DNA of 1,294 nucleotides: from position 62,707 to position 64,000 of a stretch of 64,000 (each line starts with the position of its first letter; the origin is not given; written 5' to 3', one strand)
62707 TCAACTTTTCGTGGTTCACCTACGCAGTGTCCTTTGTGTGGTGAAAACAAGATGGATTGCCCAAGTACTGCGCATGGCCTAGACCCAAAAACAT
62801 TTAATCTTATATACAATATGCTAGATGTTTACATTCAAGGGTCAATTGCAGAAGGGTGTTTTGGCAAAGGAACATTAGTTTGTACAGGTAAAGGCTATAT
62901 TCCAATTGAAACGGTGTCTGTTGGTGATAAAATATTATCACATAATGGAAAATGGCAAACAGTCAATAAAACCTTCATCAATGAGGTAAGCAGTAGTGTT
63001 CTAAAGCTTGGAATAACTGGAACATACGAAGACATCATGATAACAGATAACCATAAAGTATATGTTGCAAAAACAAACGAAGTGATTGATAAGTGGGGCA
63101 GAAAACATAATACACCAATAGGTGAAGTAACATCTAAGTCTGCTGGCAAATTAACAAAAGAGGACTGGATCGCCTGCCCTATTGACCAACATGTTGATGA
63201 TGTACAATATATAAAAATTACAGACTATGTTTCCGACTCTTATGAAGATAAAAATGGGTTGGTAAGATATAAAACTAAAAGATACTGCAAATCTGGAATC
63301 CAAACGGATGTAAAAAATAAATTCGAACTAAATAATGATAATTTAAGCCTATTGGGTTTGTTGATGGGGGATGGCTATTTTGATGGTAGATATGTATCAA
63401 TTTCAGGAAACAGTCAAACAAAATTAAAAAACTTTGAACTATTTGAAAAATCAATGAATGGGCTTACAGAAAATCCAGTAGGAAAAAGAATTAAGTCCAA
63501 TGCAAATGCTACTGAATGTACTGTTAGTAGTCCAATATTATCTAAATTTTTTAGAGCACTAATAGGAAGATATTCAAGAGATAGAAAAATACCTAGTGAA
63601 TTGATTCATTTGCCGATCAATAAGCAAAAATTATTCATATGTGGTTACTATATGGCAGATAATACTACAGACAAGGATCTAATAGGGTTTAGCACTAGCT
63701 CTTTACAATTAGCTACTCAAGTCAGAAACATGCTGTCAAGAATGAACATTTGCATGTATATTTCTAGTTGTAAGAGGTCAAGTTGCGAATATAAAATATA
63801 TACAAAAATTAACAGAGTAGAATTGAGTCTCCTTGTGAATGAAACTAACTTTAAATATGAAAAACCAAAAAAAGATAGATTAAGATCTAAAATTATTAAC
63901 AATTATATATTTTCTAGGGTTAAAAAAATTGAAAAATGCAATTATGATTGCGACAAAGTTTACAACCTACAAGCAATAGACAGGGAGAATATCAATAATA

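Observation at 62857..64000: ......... intein inserted at the catalytic EG motif of a GT4-like glycosyltransferase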

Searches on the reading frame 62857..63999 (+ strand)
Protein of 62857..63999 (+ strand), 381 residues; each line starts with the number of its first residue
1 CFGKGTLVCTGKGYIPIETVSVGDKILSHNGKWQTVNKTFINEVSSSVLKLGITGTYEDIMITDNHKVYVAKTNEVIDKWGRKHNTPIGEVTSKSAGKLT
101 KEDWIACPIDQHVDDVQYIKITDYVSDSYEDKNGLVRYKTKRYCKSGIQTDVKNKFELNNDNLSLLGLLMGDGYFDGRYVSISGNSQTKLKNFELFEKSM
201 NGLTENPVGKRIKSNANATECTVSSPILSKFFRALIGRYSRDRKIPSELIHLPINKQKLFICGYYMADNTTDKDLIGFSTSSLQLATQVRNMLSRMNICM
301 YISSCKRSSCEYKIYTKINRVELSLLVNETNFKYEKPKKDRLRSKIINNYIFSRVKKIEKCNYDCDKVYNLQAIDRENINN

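Call 6: search_protein_families(library=pfam, proteins=[window:62857-63999:+], max_evalue=1)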
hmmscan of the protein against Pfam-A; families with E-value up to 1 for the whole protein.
window:62857-63999:+ (381 aa): 5 families
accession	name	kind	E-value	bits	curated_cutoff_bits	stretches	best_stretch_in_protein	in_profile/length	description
PF14528.11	LAGLIDADG_3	-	7.8e-11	42.5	22.5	1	257-310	3-61/82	LAGLIDADG-like domain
PF13403.11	Hint_2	-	2.6e-06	28.3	28.4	1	1-46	2-47/147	Hint domain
PF05203.21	Hom_end_hint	-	0.025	15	32.1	1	1-38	1-39/228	Hom_end-associated Hint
PF01079.26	Hint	-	0.057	13.4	29.7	1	1-107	13-116/213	Hint module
PF08777.17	RRM_3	-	0.074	13.6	22.9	1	123-172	29-77/102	RNA binding motif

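Call 7: search_protein_families(library=ncbifam, proteins=[window:62857-63999:+], max_evalue=1)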
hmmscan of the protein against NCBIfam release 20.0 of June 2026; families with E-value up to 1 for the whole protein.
window:62857-63999:+ (381 aa): 2 families
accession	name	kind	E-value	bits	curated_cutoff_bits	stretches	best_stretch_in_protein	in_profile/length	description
NF011491.0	PRK14898.1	equivalog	1.3e-08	33.4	783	1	32-309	136-391/860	DNA-directed RNA polymerase subunit A''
NF011287.0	PRK14698.1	equivalog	1.1e-05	23.7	1238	1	54-304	293-535/1017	V-type ATP synthase subunit A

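Call 8: search_protein_families(library=phrogs, proteins=[window:62857-63999:+], max_evalue=0.01)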
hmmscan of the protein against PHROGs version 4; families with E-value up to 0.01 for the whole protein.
window:62857-63999:+ (381 aa): 3 families
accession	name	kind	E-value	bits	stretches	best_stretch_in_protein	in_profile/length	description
phrog_26446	-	DNA, RNA and nucleotide metabolism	3.6e-08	33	1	1-112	367-463/761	anaerobic ribonucleoside reductase large subunit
phrog_36001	-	unknown function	9.7e-07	28.3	1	1-74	97-168/715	-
phrog_21587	-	unknown function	0.00014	21.2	1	1-77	575-654/706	-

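Call 16: find_related_loci(query=window:62857-63999:+, collection=viral_contigs, flank=6000)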
Query window:62857-63999:+ (381 aa) in viral_contigs; peptide patterns used: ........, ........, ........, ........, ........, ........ (x = any residue, [..] = any of these).
9 stretches matched a pattern, but none encodes a relative of the query by tblastn (E <= 1e-3).

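Call 18: find_homologous_proteins(query=window:62857-63999:+, max_evalue=0.001)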
Query window:62857-63999:+: 1546 candidates shared short words with the query, none scored E <= 0.001.

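Call 25: search_protein_representatives(protein=window:62857-63999:+)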
Query: 381 residues. Proteins with E-value up to 0.001 (for the whole library): 2694; up to 1e-10: 354; up to 1e-30: 5. The best 150 are listed.
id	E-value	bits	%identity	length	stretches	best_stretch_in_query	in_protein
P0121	1.5e-155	534.3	63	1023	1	1-380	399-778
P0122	1.1e-74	268.4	42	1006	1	1-381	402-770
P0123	3.8e-62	227.1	35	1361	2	1-375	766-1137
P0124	8.6e-45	170.0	33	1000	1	1-375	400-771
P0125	1.9e-34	135.9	28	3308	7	1-376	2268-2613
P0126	1.2e-29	120.2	28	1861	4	1-298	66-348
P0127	2.8e-26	109.0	24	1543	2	1-297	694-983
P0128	3.5e-26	108.7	29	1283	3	1-375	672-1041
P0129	8.3e-26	107.5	24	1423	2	1-373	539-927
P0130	2.7e-25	105.8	27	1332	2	1-373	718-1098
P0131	3.8e-25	105.3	28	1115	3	1-374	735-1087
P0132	1.2e-24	103.7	26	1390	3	1-300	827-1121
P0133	1.6e-24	103.3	25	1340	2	1-373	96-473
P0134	7.3e-24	101.1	32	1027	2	95-306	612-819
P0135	1.2e-23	100.4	28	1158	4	103-300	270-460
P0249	1.8e-14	70.2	27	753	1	5-375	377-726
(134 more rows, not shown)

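Call 35: find_encoding_contigs(protein=P0121, flank=10000, max_places=4)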
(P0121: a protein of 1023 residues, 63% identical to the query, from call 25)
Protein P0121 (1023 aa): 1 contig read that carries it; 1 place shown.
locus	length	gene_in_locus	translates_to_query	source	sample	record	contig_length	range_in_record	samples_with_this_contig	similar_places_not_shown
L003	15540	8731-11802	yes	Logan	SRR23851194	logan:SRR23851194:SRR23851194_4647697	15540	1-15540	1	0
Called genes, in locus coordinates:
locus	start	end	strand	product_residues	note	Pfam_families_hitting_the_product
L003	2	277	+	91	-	?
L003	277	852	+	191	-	-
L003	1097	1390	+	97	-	-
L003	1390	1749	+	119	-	-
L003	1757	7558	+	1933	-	PF02811:PHP, PF05203:Hom_end_hint (faint), PF07591:PT-HINT (faint), PF02811:PHP, PF14890:Intein_splicing, PF07733:DNA_pol3_alpha, PF17657:DNA_pol3_finger, PF14579:HHH_6, +3 more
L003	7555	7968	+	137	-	-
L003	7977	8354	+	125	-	PF00436:SSB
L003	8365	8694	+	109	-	PF00436:SSB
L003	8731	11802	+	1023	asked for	PF13403:Hint_2 (weak), PF14528:LAGLIDADG_3 (faint)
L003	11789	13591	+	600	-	PF01075:Glyco_transf_9, PF00535:Glycos_transf_2 (faint)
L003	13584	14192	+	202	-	-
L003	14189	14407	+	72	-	-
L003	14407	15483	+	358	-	-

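Call 39: search_protein_families(library=pfam, proteins=[P0121, P0124], max_evalue=0.01)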
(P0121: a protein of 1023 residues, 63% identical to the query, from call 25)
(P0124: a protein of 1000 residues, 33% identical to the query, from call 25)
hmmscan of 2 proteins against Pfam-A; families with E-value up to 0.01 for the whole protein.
P0121 (1023 aa): 4 families
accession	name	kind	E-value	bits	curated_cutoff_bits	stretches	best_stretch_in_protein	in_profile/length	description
PF13403.11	Hint_2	-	1.4e-06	29.2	28.4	1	399-438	2-41/147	Hint domain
PF14528.11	LAGLIDADG_3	-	3.2e-06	27.7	22.5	1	655-725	3-78/82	LAGLIDADG-like domain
PF14890.11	Intein_splicing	-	7.5e-05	23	35.8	1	433-776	37-145/155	Intein splicing domain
PF01079.26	Hint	-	0.00027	21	29.7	1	397-477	11-97/213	Hint module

P0124 (1000 aa): 6 families
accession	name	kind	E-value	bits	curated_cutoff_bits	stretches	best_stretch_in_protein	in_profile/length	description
PF14528.11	LAGLIDADG_3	-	1e-10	42.1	22.5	1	652-722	2-78/82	LAGLIDADG-like domain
PF13946.11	DUF4214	-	6.2e-09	36.2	23.2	1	913-955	16-58/72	Domain of unknown function (DUF4214)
PF13403.11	Hint_2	-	7.6e-07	30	28.4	1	400-438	2-40/147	Hint domain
PF00534.26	Glycos_transf_1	-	5.8e-06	26.4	26.4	1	777-865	98-171/172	Glycosyl transferases group 1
PF05203.21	Hom_end_hint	-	0.00016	22.2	32.1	1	400-438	1-40/228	Hom_end-associated Hint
PF14890.11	Intein_splicing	-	0.00029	21.1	35.8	1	435-784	38-155/155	Intein splicing domain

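Call 50: find_related_loci(query=window:62857-63999:+, collection=metagenome_contigs, flank=8000)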
Query window:62857-63999:+ (381 aa) in metagenome_contigs; peptide patterns used: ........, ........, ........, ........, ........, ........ (x = any residue, [..] = any of these).
217 stretches matched a pattern, but none encodes a relative of the query by tblastn (E <= 1e-3).

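Call 59: search_protein_families(library=pfam, proteins=[P0125, P0126, P0127, P0132, P0134], max_evalue=0.00001)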
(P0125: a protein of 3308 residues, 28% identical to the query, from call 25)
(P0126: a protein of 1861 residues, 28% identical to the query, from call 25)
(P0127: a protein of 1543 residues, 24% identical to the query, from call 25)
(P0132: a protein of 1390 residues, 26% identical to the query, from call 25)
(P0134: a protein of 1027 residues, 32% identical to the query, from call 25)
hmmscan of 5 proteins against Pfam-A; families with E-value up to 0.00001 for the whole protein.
P0125 (3308 aa): 6 families
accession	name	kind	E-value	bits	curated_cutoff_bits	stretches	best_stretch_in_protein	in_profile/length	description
PF14528.11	LAGLIDADG_3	-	1.7e-51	172.8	22.5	2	2102-2162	2-64/82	LAGLIDADG-like domain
PF14890.11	Intein_splicing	-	1.6e-42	145.4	35.8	1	1825-2229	39-152/155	Intein splicing domain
PF05204.19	Hom_end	-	3.5e-12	46.9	21.1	0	2090-2170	1-85/110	Homing endonuclease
PF13403.11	Hint_2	-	8.3e-08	33.2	28.4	0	1353-1399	1-47/147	Hint domain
PF14527.11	LAGLIDADG_WhiA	-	1.1e-07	32.3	23.2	0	1092-1144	3-56/93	WhiA LAGLIDADG-like domain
PF01079.26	Hint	-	4.1e-07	30.2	29.7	0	1832-1888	63-116/213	Hint module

P0126 (1861 aa): 7 families
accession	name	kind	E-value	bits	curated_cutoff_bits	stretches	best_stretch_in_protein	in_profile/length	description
PF14890.11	Intein_splicing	-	1.9e-20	73.6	35.8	0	122-431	59-155/155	Intein splicing domain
PF13403.11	Hint_2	-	1.3e-17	65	28.4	0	523-569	2-47/147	Hint domain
PF07591.16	PT-HINT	-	3.8e-12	47.1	27.7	0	1162-1232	18-93/137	Pretoxin HINT domain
PF05203.21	Hom_end_hint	-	1.1e-10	42.3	32.1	0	910-982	5-85/228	Hom_end-associated Hint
PF14528.11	LAGLIDADG_3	-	1.3e-10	41.8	22.5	0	747-798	2-55/82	LAGLIDADG-like domain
PF05204.19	Hom_end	-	1.1e-06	29.2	21.1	0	739-813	5-79/110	Homing endonuclease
PF14623.11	Vint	-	8.4e-06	26.1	27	0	1141-1217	2-73/166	Hint-domain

P0127 (1543 aa): 5 families
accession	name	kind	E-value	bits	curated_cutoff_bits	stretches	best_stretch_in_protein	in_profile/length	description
PF13403.11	Hint_2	-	9.7e-19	68.6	28.4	2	310-372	2-62/147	Hint domain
PF14528.11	LAGLIDADG_3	-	6.8e-09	36.3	22.5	0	566-621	6-67/82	LAGLIDADG-like domain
PF14623.11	Vint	-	5.9e-07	29.9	27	0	694-763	2-66/166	Hint-domain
PF14890.11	Intein_splicing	-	3e-06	27.6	35.8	0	344-681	37-155/155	Intein splicing domain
PF01079.26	Hint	-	8.2e-06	26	29.7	0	308-339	11-43/213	Hint module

P0132 (1390 aa): 5 families
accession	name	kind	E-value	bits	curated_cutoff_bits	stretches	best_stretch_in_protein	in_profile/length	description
PF13403.11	Hint_2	-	1.7e-18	67.8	28.4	1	827-872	2-47/147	Hint domain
PF14890.11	Intein_splicing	-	4.3e-11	43.3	35.8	1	332-622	37-155/155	Intein splicing domain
PF14528.11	LAGLIDADG_3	-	1.3e-06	29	22.5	0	988-1055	5-78/82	LAGLIDADG-like domain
PF05203.21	Hom_end_hint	-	3.2e-06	27.8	32.1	0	827-882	1-56/228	Hom_end-associated Hint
PF03237.21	Terminase_6N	-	8.7e-06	26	22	0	107-298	3-198/215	Terminase large subunit, T4likevirus-type, N-terminal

P0134 (1027 aa): 5 families
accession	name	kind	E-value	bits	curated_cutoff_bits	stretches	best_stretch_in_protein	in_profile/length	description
PF14890.11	Intein_splicing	-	5.6e-22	78.6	35.8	1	124-417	10-155/155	Intein splicing domain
PF01555.25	N6_N4_Mtase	-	2.4e-14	54.3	26.7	1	923-1020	17-102/221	DNA methylase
PF14528.11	LAGLIDADG_3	-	3.6e-11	43.6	22.5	1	769-851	6-81/82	LAGLIDADG-like domain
PF07460.16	NUMOD3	-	1e-06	29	20.4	0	288-311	13-36/37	NUMOD3 motif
PF13403.11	Hint_2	-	4.6e-06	27.5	28.4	0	498-544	2-48/147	Hint domain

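Call 62: search_solved_structures(query=window:62857-63999:+, max_evalue=0.01, show_alignments=1)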
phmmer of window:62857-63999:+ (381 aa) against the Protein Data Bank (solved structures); distinct sequences matched with E-value up to 0.01: 3.
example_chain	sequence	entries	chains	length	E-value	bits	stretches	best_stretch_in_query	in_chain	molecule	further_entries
7qsu_A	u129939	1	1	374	9.6e-05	25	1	157-300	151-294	V-ATPase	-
7qss_A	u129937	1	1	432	0.00014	24.4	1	156-300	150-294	V-type ATP synthase alpha chain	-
2lwy_A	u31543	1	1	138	0.0035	19.8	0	2-71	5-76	BACTERIAL INTEIN-LIKE DOMAIN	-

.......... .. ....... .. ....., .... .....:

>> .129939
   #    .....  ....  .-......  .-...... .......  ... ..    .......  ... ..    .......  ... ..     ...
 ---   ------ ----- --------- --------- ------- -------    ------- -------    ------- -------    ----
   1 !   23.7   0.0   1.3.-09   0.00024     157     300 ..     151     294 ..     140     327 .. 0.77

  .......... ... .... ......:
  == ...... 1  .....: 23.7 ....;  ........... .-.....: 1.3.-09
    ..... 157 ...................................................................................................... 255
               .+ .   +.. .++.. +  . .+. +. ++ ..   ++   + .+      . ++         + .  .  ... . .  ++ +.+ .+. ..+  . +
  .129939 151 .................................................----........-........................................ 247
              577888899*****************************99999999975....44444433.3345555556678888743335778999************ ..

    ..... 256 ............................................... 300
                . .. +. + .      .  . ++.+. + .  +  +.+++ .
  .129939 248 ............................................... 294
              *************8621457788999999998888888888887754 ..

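Call 65: find_encoding_contigs(protein=P0131, flank=4000, max_places=3)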
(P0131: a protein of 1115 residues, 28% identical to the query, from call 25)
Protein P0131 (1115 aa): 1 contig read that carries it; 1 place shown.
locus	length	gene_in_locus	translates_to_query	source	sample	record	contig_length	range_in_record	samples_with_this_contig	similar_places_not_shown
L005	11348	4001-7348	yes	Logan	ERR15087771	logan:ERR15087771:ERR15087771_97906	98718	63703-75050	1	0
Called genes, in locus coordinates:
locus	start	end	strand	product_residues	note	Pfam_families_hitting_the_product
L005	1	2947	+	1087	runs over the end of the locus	PF02811:PHP, PF07733:DNA_pol3_alpha, PF17657:DNA_pol3_finger, PF14579:HHH_6, PF01336:tRNA_anti-codon (weak)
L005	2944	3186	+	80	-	-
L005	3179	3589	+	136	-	PF00436:SSB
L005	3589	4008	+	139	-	PF04542:Sigma70_r2 (faint)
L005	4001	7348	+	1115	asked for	PF01079:Hint (faint), PF05203:Hom_end_hint (faint), PF07591:PT-HINT (faint), PF13403:Hint_2 (faint), PF14623:Vint (faint), PF14890:Intein_splicing, PF14528:LAGLIDADG_3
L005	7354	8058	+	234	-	PF13946:DUF4214 (weak)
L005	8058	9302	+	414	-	PF13692:Glyco_trans_1_4, PF00534:Glycos_transf_1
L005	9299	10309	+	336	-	PF00535:Glycos_transf_2 (weak)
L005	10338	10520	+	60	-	-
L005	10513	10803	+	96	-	-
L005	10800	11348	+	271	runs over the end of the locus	PF00535:Glycos_transf_2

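Call 66: find_encoding_contigs(protein=P0249, flank=4000, max_places=3)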
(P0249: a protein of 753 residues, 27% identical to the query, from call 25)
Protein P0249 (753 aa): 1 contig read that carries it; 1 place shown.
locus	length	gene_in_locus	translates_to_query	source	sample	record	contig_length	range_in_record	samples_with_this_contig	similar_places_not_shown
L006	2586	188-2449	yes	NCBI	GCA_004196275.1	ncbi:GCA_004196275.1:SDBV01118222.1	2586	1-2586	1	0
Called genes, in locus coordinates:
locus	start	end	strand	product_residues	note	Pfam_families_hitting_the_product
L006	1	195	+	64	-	?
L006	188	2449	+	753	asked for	PF14890:Intein_splicing, PF14528:LAGLIDADG_3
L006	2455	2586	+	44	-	?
